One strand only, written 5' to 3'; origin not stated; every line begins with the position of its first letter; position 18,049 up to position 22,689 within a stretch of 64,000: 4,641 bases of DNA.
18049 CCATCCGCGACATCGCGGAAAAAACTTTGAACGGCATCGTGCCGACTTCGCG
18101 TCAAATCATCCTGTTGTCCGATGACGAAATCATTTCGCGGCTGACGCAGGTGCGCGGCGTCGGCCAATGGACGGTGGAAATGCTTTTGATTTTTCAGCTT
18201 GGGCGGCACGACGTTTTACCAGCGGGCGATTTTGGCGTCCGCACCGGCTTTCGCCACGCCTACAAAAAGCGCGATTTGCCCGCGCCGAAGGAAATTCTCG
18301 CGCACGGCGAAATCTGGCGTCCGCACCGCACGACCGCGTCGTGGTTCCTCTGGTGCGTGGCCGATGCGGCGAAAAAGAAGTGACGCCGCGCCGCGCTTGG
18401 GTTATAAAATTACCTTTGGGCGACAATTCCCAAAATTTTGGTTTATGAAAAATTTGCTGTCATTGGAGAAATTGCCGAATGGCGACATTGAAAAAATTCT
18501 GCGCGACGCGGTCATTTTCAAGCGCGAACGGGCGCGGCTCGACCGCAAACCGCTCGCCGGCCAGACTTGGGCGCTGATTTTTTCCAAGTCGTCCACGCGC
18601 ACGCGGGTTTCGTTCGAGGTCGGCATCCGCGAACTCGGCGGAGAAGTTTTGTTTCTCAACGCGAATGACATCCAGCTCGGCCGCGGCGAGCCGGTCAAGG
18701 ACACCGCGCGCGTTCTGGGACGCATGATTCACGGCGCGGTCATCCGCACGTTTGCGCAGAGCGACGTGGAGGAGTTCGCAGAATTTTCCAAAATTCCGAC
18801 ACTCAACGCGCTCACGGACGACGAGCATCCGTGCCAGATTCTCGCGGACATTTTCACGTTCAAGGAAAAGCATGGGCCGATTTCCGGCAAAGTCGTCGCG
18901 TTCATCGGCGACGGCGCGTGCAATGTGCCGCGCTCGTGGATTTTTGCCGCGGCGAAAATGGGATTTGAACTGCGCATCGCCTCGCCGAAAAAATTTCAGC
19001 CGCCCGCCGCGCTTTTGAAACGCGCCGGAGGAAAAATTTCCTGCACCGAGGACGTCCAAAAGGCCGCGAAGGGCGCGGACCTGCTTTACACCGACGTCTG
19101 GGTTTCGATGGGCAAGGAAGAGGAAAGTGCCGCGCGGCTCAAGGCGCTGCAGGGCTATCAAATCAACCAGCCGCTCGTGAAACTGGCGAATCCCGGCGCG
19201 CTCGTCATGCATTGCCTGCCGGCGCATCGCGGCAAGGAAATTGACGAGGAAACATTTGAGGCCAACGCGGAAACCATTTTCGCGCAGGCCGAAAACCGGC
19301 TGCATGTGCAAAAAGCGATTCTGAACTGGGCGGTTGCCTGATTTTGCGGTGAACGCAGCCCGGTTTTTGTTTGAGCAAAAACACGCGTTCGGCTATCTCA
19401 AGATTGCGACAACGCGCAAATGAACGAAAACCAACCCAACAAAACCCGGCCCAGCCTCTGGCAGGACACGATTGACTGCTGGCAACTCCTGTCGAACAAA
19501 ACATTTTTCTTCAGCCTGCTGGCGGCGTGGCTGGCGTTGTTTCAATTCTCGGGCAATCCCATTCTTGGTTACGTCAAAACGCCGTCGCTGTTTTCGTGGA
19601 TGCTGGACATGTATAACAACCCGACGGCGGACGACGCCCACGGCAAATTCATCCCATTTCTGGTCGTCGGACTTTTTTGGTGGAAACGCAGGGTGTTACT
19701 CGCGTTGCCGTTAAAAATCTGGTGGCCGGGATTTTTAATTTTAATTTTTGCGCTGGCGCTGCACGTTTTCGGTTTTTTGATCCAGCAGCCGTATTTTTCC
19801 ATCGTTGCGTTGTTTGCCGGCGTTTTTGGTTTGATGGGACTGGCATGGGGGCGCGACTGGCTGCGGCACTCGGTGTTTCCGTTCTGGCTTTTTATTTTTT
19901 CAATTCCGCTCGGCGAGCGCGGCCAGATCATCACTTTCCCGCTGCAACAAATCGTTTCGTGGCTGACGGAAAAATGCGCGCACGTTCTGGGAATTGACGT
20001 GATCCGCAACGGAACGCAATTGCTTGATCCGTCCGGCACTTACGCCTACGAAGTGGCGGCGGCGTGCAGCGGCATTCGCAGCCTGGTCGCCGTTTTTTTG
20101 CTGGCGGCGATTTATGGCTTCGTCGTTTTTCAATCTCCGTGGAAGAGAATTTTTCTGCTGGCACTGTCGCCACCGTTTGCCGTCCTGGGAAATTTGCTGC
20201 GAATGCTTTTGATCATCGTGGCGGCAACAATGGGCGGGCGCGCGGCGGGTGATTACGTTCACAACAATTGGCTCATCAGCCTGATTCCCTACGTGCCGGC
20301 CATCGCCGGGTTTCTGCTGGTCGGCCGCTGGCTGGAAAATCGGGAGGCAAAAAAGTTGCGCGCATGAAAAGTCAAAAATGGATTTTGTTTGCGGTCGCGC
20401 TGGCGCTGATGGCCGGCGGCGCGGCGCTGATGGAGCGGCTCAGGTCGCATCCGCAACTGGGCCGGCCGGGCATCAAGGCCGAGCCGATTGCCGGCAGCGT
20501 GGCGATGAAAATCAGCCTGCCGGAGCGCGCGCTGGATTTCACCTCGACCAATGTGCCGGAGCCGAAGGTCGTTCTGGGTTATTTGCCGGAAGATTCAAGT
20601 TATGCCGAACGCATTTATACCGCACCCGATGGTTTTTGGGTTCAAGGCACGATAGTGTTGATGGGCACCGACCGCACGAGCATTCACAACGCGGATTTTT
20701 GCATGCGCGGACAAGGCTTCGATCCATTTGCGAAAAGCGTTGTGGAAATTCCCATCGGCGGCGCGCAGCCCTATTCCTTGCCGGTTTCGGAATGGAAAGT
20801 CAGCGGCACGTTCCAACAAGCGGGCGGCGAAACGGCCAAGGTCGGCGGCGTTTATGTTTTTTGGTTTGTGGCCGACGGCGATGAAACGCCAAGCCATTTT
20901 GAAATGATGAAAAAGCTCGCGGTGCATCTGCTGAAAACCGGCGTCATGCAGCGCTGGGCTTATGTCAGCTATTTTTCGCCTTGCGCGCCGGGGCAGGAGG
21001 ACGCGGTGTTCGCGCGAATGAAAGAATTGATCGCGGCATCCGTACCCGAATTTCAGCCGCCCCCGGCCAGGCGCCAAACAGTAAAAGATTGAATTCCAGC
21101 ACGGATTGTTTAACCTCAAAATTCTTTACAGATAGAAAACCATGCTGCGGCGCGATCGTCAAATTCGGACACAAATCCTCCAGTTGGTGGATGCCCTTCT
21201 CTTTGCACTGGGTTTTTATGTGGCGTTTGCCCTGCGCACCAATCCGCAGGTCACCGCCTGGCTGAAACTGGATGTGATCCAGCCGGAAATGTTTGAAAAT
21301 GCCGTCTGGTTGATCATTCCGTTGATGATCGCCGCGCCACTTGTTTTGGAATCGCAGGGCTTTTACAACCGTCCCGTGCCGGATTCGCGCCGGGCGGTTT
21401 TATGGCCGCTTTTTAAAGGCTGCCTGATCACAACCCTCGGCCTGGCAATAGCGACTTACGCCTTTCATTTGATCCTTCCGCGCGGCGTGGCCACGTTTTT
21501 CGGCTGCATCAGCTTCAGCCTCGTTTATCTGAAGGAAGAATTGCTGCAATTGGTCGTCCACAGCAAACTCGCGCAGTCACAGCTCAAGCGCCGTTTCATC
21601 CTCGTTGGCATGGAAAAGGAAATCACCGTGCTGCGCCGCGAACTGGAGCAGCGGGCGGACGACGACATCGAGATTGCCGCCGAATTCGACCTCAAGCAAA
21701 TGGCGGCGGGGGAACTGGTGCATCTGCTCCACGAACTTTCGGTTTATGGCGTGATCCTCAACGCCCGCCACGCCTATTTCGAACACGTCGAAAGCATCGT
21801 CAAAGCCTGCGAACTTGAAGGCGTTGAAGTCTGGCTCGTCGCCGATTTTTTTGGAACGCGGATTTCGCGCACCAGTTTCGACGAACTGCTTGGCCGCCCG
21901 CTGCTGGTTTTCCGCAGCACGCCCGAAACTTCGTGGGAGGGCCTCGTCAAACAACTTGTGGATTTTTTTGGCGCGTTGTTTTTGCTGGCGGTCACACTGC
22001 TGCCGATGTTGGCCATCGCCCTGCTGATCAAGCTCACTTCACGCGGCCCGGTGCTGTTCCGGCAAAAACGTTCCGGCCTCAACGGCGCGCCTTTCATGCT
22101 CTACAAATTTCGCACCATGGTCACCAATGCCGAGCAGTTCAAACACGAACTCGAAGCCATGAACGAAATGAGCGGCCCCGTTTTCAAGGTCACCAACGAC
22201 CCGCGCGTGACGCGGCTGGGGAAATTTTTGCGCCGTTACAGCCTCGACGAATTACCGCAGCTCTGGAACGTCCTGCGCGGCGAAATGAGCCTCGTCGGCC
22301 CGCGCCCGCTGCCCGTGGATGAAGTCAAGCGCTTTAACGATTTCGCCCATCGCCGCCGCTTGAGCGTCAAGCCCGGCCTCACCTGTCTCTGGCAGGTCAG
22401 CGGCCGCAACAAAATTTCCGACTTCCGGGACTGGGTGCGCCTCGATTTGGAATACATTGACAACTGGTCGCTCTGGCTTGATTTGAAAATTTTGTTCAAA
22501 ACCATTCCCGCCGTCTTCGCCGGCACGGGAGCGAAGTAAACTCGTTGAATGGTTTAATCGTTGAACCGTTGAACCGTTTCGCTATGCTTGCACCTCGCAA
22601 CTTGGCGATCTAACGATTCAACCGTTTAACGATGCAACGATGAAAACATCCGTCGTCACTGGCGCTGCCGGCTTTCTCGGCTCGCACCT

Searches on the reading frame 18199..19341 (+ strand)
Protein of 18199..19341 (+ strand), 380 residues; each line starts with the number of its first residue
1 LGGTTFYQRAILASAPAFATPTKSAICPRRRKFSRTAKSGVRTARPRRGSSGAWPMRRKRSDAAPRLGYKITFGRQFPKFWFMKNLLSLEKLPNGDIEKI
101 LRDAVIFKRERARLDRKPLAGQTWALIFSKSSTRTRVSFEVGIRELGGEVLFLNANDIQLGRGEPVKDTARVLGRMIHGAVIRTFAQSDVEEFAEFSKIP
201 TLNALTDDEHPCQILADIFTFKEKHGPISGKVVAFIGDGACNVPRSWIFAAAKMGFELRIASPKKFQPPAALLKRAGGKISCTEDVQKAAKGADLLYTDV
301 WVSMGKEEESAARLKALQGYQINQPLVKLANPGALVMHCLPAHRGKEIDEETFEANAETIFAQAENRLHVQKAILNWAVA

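Call 52: search_protein_families(library=pfam, proteins=[window:18199-19341:+], max_evalue=0.00001)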
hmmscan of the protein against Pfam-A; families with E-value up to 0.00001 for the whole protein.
window:18199-19341:+ (380 aa): 2 families
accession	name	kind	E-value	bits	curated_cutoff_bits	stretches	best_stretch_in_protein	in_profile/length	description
PF00185.30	OTCace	-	8.2e-50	169.3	29.4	1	230-377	2-156/157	Aspartate/ornithine carbamoyltransferase, Asp/Orn binding domain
PF02729.26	OTCace_N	-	2e-45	154.9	29.9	1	84-223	1-148/148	Aspartate/ornithine carbamoyltransferase, carbamoyl-P binding domain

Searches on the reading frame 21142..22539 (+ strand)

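Call 52: search_protein_families(library=pfam, proteins=[window:21142-22539:+], max_evalue=0.00001)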
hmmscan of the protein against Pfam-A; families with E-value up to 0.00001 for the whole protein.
window:21142-22539:+ (465 aa): 2 families
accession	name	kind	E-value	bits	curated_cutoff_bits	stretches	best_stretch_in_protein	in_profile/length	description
PF02397.22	Bac_transf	-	1.5e-69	233.5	27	1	270-459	1-178/179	Bacterial sugar transferase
PF13727.12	CoA_binding_3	-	8.8e-06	26.3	25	0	71-186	2-114/175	CoA-binding domain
